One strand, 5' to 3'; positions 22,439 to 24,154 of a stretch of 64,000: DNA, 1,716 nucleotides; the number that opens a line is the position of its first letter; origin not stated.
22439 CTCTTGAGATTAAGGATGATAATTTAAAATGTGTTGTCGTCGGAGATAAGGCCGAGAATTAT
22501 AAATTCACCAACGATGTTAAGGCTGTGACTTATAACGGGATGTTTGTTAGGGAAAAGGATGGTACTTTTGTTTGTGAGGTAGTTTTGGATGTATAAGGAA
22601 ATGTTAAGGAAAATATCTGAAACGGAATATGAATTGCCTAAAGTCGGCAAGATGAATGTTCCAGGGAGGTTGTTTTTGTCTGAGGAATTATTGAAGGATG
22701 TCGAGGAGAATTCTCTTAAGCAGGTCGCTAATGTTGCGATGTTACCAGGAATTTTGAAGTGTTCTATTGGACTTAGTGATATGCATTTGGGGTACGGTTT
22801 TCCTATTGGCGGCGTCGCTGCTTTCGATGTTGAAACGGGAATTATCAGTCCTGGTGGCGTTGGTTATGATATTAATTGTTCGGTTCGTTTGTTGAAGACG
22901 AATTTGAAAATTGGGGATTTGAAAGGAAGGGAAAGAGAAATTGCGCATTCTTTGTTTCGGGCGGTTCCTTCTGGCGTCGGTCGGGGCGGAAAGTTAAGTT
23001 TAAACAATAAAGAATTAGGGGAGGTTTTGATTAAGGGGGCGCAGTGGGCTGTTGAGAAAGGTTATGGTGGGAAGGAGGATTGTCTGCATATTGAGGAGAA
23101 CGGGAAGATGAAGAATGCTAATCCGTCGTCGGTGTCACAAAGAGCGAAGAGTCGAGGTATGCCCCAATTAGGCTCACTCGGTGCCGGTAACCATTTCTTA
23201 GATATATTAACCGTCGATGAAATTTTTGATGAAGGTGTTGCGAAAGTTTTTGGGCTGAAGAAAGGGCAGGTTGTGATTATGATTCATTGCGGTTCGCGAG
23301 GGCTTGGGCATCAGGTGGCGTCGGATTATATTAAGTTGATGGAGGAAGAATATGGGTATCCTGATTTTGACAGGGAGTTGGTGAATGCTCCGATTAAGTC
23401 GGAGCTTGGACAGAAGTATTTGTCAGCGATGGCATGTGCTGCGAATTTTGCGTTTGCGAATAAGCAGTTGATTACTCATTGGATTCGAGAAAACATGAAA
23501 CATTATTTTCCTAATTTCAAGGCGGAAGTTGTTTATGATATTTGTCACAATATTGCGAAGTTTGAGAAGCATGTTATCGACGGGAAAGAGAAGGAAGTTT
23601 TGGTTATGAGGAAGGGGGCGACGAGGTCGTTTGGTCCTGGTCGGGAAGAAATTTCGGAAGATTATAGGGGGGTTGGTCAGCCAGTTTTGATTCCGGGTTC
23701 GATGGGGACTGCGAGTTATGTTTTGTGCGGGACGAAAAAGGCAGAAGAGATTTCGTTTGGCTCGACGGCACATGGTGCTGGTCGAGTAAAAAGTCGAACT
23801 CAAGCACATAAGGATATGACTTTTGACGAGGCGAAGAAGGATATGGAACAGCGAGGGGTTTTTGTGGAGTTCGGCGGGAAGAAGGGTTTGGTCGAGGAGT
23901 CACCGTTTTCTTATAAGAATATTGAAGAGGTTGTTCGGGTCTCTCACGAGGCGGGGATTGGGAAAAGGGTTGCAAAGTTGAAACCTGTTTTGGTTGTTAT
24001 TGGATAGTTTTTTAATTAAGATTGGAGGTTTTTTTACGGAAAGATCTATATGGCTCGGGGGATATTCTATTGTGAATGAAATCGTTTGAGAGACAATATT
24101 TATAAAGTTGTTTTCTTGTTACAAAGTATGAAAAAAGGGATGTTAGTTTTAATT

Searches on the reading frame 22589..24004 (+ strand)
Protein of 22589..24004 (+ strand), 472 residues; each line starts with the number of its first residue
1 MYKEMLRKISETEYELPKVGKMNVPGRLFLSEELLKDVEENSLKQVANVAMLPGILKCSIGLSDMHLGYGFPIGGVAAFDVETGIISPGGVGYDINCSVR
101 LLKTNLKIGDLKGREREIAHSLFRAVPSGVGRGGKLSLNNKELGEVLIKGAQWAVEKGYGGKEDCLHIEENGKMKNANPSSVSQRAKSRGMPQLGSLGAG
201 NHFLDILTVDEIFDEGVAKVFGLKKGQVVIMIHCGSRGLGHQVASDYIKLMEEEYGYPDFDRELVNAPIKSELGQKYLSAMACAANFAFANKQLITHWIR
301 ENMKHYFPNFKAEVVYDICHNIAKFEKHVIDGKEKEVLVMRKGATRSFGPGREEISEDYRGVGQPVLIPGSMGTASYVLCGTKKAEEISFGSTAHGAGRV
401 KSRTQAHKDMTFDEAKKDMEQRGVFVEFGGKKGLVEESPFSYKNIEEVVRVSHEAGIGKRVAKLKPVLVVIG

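Call 41: search_protein_families(library=pfam, proteins=[window:22589-24004:+], max_evalue=0.001)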
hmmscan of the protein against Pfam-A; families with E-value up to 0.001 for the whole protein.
window:22589-24004:+ (472 aa): 1 family
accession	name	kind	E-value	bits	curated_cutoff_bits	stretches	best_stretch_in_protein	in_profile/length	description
PF01139.22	RtcB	-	5.6e-161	536.9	27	1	45-470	1-424/426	tRNA-splicing ligase RtcB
